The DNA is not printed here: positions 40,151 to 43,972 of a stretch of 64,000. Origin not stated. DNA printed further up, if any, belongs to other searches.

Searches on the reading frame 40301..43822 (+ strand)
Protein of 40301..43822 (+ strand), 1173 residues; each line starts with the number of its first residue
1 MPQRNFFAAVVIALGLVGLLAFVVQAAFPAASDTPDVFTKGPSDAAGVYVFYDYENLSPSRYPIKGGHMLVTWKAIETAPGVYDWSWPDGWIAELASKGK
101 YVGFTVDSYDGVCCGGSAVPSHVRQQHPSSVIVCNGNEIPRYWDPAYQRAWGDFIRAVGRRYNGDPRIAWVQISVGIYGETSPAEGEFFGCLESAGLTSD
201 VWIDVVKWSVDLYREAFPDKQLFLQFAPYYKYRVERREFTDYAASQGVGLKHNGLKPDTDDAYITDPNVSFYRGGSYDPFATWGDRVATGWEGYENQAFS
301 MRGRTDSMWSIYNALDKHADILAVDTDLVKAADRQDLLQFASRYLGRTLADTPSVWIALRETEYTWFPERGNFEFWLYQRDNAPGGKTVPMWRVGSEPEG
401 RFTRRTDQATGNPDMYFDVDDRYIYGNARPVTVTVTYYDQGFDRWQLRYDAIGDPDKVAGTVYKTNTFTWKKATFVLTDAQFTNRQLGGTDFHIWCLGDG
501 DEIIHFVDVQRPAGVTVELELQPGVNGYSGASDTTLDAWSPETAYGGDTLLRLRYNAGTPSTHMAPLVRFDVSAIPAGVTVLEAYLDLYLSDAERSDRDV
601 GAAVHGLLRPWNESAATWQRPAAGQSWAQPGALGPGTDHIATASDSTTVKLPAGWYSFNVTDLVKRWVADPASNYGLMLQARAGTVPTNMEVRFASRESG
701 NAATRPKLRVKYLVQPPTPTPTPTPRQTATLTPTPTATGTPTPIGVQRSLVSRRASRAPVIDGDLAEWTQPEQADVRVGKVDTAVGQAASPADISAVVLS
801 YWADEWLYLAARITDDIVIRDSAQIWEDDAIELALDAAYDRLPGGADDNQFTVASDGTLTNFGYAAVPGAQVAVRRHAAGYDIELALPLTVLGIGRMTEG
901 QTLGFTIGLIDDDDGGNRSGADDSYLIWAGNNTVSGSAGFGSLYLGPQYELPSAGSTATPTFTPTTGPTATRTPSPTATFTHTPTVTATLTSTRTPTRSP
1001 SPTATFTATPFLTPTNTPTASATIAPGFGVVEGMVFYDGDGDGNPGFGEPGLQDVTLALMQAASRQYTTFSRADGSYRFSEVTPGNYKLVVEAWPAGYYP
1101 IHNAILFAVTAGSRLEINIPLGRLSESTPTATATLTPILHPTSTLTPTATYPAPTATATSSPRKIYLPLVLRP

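Call 7: search_protein_families(library=pfam, proteins=[window:40301-43822:+], max_evalue=0.001)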
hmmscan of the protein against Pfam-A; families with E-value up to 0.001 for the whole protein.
window:40301-43822:+ (1173 aa): 6 families
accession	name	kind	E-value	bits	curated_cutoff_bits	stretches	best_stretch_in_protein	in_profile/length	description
PF06452.16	CBM9_1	-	2.2e-15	57.5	23.4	1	762-920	2-159/185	Carbohydrate family 9 binding domain-like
PF24517.2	CBM96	-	1.5e-14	54.5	26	1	531-711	8-163/164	Carbohydrate-binding module family 96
PF06848.17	Disaggr_repeat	-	4.6e-10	39.9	33.9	1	557-710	21-179/179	Disaggregatase related repeat domain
PF17210.9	SdrD_B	-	6.4e-10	39.7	29.7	1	1034-1099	6-71/112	SdrD B-like domain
PF00688.24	TGFb_propeptide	-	1.1e-07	32.2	25.8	1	568-684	112-212/242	TGF-beta propeptide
PF13620.12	CarboxypepD_reg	-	3.1e-06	27.9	32.3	1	1056-1119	18-79/82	Carboxypeptidase regulatory-like domain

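Call 23: search_protein_families(library=ncbifam, proteins=[window:40301-43822:+], max_evalue=1)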
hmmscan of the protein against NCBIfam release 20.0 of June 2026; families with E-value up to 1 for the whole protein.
window:40301-43822:+ (1173 aa): 6 families
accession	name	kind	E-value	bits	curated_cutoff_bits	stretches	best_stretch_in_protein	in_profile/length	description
NF033679.1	DNRLRE_dom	domain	2.2e-30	105.9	34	1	533-710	2-163/164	DNRLRE domain-containing protein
NF052345.1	S_layer_anammox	exception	3.9e-12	44.4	1400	2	981-1150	1273-1420/1596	Kustd1514 family S-layer glycoprotein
TIGR03785.1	marine_sort_HK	equivalog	4.4e-05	22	612.2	1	747-893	69-218/703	proteobacterial dedicated sortase system histidine kinase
NF012181.0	MSCRAMM_SdrD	exception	0.014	12.8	2500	1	1034-1097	1019-1082/1379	MSCRAMM family adhesin SdrD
NF000535.3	MSCRAMM_SdrC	exception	0.021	12.8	1700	1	1033-1097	612-676/963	MSCRAMM family adhesin SdrC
NF050076.1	sort_motif_YLP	domain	0.47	10.5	15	0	1162-1172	1-11/11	YLP-box putative sorting motif-containing protein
